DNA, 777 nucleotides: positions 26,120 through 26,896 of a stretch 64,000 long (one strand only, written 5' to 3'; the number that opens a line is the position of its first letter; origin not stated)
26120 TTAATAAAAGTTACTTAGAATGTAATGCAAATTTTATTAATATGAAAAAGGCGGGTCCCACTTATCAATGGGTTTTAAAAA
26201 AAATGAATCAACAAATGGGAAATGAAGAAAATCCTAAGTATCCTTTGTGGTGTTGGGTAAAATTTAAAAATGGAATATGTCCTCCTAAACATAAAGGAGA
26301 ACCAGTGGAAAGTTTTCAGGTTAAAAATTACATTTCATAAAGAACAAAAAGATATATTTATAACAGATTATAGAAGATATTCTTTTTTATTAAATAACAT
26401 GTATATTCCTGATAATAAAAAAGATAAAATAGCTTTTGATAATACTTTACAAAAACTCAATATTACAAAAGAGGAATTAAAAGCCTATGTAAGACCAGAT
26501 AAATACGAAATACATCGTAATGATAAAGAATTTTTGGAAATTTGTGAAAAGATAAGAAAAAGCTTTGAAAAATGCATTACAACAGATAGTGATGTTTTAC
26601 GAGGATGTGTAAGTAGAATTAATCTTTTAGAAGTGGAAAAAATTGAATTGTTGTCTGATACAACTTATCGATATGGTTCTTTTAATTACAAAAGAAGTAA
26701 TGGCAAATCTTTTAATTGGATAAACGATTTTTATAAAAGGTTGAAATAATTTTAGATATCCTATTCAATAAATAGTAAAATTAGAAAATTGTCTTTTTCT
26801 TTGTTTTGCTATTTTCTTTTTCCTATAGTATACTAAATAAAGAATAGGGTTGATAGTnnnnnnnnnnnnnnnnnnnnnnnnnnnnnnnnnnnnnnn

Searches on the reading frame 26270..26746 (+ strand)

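Call 70: search_protein_families(library=pfam, proteins=[window:26270-26746:+], max_evalue=0.1)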
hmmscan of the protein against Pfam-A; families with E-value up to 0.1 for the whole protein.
window:26270-26746:+ (159 aa): 2 families
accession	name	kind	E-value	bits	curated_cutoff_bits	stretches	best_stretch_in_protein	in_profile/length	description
PF12952.12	DUF3841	-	2e-07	31.3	27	1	20-108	82-159/178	Domain of unknown function (DUF3841)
PF10625.14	UspB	-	0.052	14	28.6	1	69-99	61-90/107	Universal stress protein B (UspB)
